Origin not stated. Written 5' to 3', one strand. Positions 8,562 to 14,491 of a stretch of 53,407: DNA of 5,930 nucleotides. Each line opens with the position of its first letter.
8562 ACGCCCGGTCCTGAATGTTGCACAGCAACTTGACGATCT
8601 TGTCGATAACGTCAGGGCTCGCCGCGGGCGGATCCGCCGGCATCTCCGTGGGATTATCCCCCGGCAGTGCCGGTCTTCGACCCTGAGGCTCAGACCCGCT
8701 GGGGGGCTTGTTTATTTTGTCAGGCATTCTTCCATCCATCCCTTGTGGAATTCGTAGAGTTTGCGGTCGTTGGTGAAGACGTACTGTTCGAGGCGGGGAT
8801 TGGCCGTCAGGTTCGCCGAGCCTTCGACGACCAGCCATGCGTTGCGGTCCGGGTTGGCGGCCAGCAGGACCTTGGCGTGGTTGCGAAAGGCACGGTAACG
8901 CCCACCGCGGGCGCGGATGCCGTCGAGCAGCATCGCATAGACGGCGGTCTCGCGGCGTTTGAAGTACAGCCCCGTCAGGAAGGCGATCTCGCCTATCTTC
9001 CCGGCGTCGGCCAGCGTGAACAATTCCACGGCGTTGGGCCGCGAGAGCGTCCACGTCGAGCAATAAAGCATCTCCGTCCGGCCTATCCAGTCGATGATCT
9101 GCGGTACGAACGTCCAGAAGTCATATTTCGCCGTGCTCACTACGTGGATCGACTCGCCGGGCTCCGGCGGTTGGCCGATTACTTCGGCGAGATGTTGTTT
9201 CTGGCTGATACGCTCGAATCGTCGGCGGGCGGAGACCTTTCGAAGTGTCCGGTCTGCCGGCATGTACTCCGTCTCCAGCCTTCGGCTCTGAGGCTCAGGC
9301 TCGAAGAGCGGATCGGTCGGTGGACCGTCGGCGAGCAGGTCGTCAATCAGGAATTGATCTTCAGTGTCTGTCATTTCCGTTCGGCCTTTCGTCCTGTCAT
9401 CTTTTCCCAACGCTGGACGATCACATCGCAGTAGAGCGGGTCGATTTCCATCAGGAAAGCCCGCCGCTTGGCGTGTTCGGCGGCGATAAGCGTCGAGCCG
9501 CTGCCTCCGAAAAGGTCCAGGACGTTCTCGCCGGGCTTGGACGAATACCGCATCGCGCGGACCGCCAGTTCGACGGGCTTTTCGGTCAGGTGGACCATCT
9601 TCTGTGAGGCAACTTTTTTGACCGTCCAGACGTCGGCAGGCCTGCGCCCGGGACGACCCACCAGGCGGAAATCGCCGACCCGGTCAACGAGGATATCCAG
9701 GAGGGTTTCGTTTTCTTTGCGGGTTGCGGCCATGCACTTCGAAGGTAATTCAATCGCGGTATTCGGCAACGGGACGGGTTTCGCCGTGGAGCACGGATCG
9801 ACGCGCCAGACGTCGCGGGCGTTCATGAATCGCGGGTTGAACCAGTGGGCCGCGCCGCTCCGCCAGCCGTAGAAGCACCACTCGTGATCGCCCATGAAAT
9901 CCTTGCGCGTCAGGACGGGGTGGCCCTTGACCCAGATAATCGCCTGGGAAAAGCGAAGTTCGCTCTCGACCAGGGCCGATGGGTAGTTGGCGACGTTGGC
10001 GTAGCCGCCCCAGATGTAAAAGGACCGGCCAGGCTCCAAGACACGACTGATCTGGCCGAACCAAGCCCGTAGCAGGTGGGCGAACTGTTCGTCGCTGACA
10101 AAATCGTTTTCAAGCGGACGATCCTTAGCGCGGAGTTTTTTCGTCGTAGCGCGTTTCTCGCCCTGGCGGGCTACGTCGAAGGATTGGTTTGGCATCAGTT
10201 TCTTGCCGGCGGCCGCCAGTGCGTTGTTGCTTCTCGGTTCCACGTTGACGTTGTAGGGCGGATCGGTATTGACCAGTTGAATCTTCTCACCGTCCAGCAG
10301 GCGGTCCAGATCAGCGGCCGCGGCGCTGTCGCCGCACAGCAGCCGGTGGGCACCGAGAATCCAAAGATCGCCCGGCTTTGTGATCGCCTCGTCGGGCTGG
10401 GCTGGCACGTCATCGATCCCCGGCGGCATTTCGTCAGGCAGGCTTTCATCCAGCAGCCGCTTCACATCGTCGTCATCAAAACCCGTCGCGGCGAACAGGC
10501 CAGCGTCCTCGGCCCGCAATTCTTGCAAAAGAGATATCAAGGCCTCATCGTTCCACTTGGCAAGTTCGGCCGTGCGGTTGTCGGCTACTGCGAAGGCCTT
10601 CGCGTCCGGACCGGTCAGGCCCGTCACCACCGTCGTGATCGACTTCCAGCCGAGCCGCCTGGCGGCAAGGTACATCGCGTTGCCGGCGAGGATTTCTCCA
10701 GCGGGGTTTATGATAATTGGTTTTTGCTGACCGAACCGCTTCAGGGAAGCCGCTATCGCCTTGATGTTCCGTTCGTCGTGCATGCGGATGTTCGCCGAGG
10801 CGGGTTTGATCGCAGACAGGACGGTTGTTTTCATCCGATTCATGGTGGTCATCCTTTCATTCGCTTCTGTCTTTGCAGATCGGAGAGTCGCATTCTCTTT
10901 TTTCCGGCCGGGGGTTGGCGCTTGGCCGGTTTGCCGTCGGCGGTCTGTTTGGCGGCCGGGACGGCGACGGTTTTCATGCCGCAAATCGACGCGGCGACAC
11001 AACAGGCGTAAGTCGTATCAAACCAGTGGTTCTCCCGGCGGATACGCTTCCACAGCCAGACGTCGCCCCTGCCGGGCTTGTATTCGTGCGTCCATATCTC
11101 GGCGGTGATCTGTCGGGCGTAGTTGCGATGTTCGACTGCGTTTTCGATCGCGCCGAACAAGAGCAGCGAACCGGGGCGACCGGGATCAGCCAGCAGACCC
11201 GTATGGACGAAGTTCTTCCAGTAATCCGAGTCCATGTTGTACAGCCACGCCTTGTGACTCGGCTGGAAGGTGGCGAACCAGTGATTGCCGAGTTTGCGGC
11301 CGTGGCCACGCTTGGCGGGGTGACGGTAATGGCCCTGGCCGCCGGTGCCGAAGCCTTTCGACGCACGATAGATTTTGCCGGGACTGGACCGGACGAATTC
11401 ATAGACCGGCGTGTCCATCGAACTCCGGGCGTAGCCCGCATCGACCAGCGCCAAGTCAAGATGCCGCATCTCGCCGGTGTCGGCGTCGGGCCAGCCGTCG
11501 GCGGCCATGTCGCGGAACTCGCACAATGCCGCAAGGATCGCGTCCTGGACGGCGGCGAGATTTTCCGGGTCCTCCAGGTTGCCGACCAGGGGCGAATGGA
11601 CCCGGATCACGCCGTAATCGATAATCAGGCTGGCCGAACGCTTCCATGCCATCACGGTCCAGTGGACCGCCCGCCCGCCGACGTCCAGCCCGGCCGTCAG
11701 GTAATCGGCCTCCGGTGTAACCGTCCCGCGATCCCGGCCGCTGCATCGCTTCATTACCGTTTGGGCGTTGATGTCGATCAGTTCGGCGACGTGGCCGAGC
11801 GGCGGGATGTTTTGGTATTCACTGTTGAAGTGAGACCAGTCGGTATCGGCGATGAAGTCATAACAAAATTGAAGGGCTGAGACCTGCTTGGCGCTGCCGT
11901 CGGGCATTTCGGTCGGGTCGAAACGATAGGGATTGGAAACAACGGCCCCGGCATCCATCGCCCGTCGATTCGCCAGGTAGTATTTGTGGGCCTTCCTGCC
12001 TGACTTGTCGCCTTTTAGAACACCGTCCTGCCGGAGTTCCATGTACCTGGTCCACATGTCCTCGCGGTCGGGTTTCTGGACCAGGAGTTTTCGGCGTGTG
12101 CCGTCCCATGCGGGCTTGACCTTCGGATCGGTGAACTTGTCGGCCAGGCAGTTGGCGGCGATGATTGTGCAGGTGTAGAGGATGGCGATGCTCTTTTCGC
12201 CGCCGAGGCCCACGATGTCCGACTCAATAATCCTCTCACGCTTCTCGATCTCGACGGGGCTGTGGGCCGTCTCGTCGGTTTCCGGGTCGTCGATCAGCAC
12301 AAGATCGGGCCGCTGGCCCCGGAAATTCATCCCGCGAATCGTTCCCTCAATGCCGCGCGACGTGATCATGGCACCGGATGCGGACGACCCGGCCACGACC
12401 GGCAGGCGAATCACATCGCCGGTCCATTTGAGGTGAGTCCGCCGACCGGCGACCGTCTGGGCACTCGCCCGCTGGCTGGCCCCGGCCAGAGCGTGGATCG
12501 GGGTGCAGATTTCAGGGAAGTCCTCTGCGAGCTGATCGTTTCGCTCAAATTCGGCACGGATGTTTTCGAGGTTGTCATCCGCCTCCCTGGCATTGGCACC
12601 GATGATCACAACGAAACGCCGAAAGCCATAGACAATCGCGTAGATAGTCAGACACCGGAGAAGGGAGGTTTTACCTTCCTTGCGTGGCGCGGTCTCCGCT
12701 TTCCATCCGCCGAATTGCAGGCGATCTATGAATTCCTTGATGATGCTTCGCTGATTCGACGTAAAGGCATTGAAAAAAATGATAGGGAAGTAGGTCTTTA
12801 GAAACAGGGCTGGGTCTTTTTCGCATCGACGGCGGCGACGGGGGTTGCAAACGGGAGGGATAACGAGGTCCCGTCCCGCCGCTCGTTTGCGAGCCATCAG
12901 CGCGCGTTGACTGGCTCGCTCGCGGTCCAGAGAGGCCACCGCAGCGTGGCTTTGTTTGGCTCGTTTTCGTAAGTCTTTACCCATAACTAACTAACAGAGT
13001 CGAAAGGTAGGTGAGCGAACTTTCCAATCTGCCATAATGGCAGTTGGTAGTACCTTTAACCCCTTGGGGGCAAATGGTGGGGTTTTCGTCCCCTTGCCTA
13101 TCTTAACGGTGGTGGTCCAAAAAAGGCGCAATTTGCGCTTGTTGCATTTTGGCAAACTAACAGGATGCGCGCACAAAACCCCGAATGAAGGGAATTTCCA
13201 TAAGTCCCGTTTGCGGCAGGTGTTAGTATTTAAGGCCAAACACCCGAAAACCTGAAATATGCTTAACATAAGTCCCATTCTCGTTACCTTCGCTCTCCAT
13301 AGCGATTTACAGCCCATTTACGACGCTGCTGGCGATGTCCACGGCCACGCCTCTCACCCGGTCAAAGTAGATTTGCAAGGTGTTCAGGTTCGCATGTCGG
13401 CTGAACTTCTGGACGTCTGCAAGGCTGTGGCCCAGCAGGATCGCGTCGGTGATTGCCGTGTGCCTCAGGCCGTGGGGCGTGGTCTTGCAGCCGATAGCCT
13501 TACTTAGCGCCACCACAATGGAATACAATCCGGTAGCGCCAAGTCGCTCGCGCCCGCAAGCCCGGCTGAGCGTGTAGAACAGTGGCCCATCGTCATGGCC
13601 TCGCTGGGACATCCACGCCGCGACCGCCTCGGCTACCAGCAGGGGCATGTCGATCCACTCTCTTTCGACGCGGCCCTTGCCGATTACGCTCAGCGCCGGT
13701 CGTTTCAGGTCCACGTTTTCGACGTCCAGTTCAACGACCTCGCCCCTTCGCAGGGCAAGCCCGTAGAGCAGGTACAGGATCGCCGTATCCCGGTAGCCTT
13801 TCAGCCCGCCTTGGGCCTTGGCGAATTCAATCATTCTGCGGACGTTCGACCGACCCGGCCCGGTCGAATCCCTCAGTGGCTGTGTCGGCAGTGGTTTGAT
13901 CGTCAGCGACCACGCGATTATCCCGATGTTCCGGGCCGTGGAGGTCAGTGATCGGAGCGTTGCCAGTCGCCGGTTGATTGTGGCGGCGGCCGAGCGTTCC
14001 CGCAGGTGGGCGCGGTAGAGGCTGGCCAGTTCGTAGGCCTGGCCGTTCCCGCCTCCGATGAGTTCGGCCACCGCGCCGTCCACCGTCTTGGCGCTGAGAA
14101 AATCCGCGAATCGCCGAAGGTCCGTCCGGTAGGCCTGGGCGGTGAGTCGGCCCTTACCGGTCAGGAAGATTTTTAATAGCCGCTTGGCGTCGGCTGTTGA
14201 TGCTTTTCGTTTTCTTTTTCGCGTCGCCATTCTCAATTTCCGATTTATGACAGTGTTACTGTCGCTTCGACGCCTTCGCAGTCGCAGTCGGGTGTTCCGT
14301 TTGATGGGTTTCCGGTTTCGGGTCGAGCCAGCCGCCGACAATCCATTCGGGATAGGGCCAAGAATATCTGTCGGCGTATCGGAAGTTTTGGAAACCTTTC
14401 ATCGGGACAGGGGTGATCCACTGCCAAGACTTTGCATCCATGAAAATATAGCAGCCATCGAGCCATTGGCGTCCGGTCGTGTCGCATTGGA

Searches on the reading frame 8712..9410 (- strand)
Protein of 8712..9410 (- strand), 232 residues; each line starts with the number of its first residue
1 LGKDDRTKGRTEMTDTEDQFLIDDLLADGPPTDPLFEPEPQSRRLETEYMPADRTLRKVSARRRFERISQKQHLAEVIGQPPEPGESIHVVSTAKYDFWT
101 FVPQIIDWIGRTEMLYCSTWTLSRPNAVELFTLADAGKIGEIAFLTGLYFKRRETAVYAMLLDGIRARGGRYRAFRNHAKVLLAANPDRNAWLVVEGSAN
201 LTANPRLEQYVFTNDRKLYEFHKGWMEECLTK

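Call 85: search_protein_families(library=phrogs, proteins=[window:8712-9410:-], max_evalue=0.001)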
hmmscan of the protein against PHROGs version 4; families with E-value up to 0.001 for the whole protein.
window:8712-9410:- (232 aa): 2 families
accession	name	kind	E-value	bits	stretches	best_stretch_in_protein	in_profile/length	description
phrog_20533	-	unknown function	6.6e-13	49.7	1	86-225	57-195/202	-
phrog_16945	-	DNA, RNA and nucleotide metabolism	3.2e-06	27.7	1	66-226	52-206/252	endonuclease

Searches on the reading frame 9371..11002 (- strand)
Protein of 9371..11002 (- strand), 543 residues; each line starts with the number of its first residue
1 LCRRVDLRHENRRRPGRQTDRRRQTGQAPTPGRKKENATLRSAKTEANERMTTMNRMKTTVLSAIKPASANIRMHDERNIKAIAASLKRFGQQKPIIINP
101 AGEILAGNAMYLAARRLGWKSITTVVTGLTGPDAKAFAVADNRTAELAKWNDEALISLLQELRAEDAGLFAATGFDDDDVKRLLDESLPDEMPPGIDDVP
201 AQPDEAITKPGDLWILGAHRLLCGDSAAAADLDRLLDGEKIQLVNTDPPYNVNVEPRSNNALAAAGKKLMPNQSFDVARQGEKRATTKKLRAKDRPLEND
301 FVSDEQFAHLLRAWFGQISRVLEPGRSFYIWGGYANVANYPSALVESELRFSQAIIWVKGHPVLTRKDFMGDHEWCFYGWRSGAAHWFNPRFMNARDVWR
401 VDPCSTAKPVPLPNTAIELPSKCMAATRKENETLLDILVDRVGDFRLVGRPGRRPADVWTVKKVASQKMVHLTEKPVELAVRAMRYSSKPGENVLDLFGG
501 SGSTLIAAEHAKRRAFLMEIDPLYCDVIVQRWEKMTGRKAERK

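Call 84: search_protein_families(library=pfam, proteins=[window:9371-11002:-], max_evalue=0.00001)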
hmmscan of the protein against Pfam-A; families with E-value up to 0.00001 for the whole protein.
window:9371-11002:- (543 aa): 1 family
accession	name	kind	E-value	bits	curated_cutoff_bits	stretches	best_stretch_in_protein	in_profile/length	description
PF01555.25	N6_N4_Mtase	-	4e-28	99.3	26.7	1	241-529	1-220/221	DNA methylase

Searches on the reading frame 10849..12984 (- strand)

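Call 84: search_protein_families(library=pfam, proteins=[window:10849-12984:-], max_evalue=0.00001)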
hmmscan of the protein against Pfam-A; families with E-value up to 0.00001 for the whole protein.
window:10849-12984:- (711 aa): 1 family
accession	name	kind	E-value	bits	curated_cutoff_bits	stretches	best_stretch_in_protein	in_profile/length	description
PF20454.4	GpA_nuclease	-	2.2e-18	66.9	22.5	1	404-671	55-290/294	Terminase large subunit gpA, endonuclease domain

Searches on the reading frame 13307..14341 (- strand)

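Call 84: search_protein_families(library=pfam, proteins=[window:13307-14341:-], max_evalue=0.00001)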
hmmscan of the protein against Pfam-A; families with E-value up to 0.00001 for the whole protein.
window:13307-14341:- (344 aa): 1 family
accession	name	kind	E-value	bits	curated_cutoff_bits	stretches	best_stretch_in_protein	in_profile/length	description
PF00589.27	Phage_integrase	-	2.9e-19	69.9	27.1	1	166-327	7-167/172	Phage integrase family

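Call 85: search_protein_families(library=phrogs, proteins=[window:13307-14341:-], max_evalue=0.001)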
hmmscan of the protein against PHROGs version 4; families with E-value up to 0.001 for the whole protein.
window:13307-14341:- (344 aa): 2 families
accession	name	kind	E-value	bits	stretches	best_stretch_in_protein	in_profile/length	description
phrog_1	-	integration and excision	1.2e-22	81.9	1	13-325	118-432/611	integrase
phrog_216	-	integration and excision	7e-17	62.5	1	166-327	60-223/301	integrase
